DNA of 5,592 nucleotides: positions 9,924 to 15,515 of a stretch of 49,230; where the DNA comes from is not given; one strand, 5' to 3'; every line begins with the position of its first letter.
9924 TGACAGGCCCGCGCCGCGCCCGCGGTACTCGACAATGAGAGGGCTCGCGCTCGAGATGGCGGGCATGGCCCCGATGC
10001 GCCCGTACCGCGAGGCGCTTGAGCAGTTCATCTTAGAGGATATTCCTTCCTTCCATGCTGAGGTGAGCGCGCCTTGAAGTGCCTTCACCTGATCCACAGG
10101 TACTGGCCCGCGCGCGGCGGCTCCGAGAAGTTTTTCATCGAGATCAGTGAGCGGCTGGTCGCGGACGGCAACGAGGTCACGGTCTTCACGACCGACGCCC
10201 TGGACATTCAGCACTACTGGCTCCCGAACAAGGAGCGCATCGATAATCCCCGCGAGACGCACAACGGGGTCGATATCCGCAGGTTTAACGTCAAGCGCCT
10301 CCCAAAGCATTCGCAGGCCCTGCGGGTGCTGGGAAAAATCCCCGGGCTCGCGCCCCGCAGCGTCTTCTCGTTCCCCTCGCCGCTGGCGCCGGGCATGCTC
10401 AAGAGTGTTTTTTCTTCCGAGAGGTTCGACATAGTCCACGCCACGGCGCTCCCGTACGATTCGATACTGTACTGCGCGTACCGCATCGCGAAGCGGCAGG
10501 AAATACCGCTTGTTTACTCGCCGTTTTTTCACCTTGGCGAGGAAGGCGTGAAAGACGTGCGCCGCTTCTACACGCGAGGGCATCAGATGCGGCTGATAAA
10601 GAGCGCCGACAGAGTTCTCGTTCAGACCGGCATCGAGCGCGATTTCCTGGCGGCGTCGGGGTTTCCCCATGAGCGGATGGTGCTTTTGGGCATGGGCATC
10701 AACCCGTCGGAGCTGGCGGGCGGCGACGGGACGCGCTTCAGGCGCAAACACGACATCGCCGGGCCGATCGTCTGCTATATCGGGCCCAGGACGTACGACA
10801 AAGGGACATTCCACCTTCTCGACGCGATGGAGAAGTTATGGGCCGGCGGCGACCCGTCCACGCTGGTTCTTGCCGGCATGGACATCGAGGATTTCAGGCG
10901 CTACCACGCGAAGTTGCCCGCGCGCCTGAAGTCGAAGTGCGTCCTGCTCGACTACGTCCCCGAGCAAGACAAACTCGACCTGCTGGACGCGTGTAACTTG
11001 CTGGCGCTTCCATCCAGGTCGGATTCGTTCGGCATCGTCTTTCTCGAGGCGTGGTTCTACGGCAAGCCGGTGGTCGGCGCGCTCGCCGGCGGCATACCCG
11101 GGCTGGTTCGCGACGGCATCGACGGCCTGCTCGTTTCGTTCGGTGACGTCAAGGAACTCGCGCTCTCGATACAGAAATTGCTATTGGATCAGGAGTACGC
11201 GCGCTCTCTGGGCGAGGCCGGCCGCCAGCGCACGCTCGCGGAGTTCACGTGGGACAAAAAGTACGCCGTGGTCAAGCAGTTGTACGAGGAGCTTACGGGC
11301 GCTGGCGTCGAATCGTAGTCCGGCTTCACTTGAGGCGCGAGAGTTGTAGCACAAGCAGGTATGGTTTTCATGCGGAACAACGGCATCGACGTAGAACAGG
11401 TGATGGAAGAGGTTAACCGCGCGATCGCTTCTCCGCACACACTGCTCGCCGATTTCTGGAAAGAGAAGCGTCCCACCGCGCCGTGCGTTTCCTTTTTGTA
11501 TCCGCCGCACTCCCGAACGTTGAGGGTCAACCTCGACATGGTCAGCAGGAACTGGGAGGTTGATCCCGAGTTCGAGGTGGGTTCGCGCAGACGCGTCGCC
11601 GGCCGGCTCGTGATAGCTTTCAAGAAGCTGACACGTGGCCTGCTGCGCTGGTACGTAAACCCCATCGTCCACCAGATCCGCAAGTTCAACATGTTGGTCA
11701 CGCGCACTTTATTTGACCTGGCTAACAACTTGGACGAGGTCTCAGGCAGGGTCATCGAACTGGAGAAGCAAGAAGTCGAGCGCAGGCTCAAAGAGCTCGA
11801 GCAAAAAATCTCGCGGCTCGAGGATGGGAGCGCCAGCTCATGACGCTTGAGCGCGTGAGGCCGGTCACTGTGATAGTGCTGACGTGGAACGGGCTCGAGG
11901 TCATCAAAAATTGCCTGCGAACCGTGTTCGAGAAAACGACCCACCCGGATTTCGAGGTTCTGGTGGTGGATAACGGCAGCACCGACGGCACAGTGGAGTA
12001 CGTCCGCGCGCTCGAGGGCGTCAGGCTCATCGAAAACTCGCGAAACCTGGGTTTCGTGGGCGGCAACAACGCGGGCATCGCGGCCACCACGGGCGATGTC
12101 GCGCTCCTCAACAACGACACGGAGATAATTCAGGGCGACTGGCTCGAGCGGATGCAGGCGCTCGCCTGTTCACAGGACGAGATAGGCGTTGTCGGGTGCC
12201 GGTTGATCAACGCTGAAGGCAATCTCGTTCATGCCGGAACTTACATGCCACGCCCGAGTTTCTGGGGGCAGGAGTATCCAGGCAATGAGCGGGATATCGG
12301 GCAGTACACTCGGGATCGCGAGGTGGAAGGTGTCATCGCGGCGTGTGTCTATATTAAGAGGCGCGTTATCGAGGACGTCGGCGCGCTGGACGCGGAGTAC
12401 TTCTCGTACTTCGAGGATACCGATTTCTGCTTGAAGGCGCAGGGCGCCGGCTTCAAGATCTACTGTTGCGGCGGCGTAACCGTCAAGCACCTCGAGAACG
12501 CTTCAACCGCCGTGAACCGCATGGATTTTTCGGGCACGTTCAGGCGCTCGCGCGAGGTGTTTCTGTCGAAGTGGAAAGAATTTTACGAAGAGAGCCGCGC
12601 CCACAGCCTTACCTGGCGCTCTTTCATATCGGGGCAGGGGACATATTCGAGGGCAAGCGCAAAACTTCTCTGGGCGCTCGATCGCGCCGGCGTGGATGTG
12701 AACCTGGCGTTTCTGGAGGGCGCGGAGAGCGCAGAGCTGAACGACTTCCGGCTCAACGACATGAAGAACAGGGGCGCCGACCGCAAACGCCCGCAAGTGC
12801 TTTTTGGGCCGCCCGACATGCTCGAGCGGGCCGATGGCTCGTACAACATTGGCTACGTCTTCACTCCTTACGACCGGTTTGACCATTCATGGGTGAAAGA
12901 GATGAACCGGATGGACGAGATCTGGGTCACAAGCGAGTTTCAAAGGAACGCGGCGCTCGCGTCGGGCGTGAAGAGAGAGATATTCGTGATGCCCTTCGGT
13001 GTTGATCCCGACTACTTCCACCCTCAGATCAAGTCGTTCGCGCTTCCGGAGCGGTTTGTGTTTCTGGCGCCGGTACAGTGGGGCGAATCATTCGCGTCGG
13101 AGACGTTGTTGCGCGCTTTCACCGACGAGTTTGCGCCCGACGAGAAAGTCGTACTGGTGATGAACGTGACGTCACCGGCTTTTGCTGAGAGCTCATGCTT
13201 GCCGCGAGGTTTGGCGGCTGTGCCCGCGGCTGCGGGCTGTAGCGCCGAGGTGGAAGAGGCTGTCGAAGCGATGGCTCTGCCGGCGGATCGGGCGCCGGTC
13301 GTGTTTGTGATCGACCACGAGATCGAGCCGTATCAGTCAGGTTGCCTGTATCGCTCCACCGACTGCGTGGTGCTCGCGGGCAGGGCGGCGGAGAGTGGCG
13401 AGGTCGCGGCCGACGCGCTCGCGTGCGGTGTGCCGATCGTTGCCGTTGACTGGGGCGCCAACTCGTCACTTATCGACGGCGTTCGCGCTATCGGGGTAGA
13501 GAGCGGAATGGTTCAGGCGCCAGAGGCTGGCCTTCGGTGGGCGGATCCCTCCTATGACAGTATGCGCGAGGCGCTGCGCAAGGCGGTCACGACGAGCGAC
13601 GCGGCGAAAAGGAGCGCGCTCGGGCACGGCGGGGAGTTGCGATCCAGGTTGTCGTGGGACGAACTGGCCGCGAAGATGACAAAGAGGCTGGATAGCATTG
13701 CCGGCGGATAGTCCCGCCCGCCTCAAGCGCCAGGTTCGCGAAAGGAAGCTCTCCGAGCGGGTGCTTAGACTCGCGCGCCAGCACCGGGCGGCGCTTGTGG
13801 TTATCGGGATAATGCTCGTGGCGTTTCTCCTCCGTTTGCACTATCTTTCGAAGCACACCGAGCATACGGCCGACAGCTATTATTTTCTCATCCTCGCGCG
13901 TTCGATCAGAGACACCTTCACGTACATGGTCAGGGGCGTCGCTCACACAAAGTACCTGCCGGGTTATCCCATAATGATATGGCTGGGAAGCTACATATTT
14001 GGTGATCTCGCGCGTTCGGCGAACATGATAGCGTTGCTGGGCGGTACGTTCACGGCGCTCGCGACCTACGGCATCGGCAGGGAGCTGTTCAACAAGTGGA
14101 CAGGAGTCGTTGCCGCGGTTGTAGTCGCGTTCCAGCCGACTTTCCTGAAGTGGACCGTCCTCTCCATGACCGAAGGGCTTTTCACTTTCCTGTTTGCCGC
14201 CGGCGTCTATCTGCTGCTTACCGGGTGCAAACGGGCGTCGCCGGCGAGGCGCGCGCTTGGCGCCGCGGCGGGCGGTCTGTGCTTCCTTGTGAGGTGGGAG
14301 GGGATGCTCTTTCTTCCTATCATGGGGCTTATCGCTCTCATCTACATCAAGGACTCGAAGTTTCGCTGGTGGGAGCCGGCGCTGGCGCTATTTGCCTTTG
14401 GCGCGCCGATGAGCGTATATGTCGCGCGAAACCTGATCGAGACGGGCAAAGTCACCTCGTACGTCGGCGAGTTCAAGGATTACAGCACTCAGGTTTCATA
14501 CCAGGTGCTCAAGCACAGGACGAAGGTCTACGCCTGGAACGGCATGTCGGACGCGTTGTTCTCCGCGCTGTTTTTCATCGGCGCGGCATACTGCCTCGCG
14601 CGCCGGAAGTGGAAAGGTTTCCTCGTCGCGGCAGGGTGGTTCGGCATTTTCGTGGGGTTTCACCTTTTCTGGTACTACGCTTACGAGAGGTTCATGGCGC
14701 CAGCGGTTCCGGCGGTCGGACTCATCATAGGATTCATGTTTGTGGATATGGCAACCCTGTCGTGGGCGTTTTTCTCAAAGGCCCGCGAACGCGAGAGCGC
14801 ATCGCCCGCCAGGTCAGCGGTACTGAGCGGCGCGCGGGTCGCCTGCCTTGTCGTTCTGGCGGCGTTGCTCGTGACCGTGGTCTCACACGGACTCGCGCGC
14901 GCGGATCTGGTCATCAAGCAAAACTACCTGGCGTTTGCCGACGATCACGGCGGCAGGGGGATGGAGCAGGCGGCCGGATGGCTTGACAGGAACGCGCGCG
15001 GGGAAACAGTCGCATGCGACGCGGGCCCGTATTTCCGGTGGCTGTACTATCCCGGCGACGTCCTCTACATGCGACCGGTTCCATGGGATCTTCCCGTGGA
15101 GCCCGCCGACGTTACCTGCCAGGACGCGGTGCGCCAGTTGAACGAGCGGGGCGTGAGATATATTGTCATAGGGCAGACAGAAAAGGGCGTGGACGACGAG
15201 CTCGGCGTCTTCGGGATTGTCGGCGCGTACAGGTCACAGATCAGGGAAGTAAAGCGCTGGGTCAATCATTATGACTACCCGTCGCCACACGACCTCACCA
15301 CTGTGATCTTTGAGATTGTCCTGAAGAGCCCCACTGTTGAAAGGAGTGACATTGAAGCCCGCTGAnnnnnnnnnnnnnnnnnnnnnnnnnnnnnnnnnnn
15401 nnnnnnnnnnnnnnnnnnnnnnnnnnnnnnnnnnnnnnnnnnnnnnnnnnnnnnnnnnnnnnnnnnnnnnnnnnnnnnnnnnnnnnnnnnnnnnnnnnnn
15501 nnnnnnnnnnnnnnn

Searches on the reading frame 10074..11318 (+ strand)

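Call 5: search_protein_families(library=pfam, proteins=[window:10074-11318:+], max_evalue=0.01)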
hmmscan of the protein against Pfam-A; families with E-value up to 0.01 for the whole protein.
window:10074-11318:+ (414 aa): 6 families
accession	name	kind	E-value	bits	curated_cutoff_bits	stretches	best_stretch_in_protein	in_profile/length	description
PF00534.26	Glycos_transf_1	-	5.1e-28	98.2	26.4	1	224-386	7-172/172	Glycosyl transferases group 1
PF13692.12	Glyco_trans_1_4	-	8.9e-22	78.3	27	1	231-372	2-142/142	Glycosyl transferases group 1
PF13579.12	Glyco_trans_4_4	-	3.6e-18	66.8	29.7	1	15-207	1-157/158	Glycosyl transferase 4-like domain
PF13439.12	Glyco_transf_4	-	1.8e-13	51.3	28.5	1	15-212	2-169/170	Glycosyltransferase Family 4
PF20706.3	GT4-conflict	-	1.3e-07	31.4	26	1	171-394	140-379/385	Family 4 Glycosyltransferase in conflict systems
PF13524.12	Glyco_trans_1_2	-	1.1e-06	29.1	25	1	314-396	54-138/144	Glycosyl transferase-like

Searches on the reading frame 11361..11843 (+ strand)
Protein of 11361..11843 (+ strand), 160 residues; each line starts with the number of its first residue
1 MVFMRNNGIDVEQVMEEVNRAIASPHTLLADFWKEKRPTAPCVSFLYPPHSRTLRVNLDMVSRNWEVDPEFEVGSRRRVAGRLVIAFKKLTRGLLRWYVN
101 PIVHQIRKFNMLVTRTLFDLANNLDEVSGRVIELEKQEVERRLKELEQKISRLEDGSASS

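Call 5: search_protein_families(library=pfam, proteins=[window:11361-11843:+], max_evalue=0.01)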
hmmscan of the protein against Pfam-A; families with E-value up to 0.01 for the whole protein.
window:11361-11843:+ (160 aa): 0 families

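Call 14: search_protein_families(library=ncbifam, proteins=[window:11361-11843:+], max_evalue=0.01)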
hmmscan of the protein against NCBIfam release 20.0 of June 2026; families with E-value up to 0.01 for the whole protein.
window:11361-11843:+ (160 aa): 1 family
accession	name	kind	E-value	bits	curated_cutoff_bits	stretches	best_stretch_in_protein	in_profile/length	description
NF048001.1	GTP_morpho_1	equivalog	0.00078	19.2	50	1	117-154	7-44/70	GTA head formation protein, RCAP_rcc01685 family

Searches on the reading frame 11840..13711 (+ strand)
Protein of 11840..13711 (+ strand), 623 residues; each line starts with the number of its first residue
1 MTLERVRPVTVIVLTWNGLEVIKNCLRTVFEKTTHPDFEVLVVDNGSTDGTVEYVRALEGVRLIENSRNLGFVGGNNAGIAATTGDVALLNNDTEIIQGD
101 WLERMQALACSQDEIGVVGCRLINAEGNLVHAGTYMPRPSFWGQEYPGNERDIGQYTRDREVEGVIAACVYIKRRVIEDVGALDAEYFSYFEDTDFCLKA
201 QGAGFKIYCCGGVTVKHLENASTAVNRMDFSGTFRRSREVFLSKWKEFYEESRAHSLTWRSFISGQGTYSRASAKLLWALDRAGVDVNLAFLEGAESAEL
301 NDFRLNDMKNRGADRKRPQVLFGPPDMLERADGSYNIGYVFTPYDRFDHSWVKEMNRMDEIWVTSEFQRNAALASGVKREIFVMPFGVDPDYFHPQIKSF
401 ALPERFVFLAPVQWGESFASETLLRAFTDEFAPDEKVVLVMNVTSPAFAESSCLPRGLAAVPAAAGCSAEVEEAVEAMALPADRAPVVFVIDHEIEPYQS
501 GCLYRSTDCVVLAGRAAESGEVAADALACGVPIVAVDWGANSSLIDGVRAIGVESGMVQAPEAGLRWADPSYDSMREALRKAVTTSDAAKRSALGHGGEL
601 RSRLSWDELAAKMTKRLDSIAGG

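Call 5: search_protein_families(library=pfam, proteins=[window:11840-13711:+], max_evalue=0.01)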
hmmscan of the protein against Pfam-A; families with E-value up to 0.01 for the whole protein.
window:11840-13711:+ (623 aa): 5 families
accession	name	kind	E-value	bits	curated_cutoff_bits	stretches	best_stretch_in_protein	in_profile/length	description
PF00535.33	Glycos_transf_2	-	8.9e-25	88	23.3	1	10-180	1-167/168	Glycosyl transferase family 2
PF13641.12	Glyco_tranf_2_3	-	2.3e-19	70.7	27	1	8-223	2-217/230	Glycosyltransferase like family 2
PF13692.12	Glyco_trans_1_4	-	5.8e-05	23.8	27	1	502-558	72-129/142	Glycosyl transferases group 1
PF00534.26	Glycos_transf_1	-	0.0031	17.5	26.4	1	503-545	89-131/172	Glycosyl transferases group 1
PF20706.3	GT4-conflict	-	0.0091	15.4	26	0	498-612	273-384/385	Family 4 Glycosyltransferase in conflict systems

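Call 14: search_protein_families(library=ncbifam, proteins=[window:11840-13711:+], max_evalue=0.01)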
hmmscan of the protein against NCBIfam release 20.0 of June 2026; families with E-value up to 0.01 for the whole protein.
window:11840-13711:+ (623 aa): 22 families
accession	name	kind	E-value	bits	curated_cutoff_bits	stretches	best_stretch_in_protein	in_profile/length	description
TIGR01556.1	rhamnosyltran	subfamily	1.7e-15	57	200.55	1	31-218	15-201/281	rhamnosyltransferase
TIGR03965.1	mycofact_glyco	equivalog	6.4e-14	51.7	280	1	3-208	70-271/467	mycofactocin biosynthesis glycosyltransferase MftF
NF041875.1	EPS_EpsD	equivalog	9.6e-12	44.9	370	1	9-220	1-209/325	exopolysaccharide biosynthesis glycosyltransferase EpsD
TIGR04009.1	wcaE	equivalog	2.4e-08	33.5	369.2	1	10-124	4-122/248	colanic acid biosynthesis glycosyltransferase WcaE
NF007482.0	PRK10073.1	equivalog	5.3e-08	32.2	423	1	9-120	8-120/334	glycosyltransferase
TIGR04283.1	glyco_like_mftF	equivalog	9.8e-08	31.8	182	1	10-117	2-106/221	TIGR04283 family arsenosugar biosynthesis glycosyltransferase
NF053787.1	GlcN_PG_synth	equivalog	1.2e-07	30.9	480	1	485-547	240-302/361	N-acetylglucosaminyl phosphatidylglycerol synthase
NF038299.1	EPS_HpsN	equivalog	5.3e-07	28.9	425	1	9-125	3-122/317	hormogonium polysaccharide biosynthesis glycosyltransferase HpsN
NF047588.1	GlcsyltransPgfSStrep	equivalog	7.8e-07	28.6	500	1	10-91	4-92/308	glycosyltransferase PgfS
NF038302.1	EPS_HpsE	equivalog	1.6e-06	27.3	300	1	9-122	3-124/307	hormogonium polysaccharide biosynthesis glycosyltransferase HpsE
NF041394.1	GtaseAglG_Halo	equivalog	3.2e-06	26.6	440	1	10-186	6-177/304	glucosyl-dolichyl phosphate glucuronosyltransferase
NF047683.1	TeichurnBiosyTuaG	equivalog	3.8e-06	26.7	400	1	8-131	7-134/252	teichuronic acid biosynthesis protein TuaG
TIGR03937.1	PgaC_IcaA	equivalog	5.3e-06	25.6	422.3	1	3-89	41-130/407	poly-beta-1,6-N-acetyl-D-glucosamine synthase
NF045692.1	OglycostaseCruG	equivalog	2.4e-05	23.5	600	1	3-58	37-91/386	2'-O-glycosyltransferase CruG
NF053739.1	GlytfEpsEBac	equivalog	0.00016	20.8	450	1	9-125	3-123/265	glycosyltransferase EpsE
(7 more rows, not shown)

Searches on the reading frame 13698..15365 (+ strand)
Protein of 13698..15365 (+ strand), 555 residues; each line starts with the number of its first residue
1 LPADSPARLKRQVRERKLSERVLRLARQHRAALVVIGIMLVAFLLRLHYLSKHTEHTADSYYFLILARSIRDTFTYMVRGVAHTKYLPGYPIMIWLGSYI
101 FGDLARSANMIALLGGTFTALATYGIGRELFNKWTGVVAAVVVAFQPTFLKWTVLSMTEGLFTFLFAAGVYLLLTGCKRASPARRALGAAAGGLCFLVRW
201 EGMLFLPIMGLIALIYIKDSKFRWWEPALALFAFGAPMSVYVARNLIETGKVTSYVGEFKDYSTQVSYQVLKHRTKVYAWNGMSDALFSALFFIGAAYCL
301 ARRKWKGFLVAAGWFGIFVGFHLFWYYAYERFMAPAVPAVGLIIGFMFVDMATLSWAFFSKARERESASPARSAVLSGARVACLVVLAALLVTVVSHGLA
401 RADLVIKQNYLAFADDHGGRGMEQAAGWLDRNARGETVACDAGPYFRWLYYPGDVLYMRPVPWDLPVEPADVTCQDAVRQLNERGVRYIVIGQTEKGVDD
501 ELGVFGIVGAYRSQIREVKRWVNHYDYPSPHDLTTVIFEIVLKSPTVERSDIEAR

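Call 5: search_protein_families(library=pfam, proteins=[window:13698-15365:+], max_evalue=0.01)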
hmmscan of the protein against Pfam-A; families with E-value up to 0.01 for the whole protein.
window:13698-15365:+ (555 aa): 1 family
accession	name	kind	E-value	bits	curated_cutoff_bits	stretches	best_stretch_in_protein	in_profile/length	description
PF13231.12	PMT_2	-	3.6e-12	47.2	26.1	1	88-229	4-145/160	Dolichyl-phosphate-mannose-protein mannosyltransferase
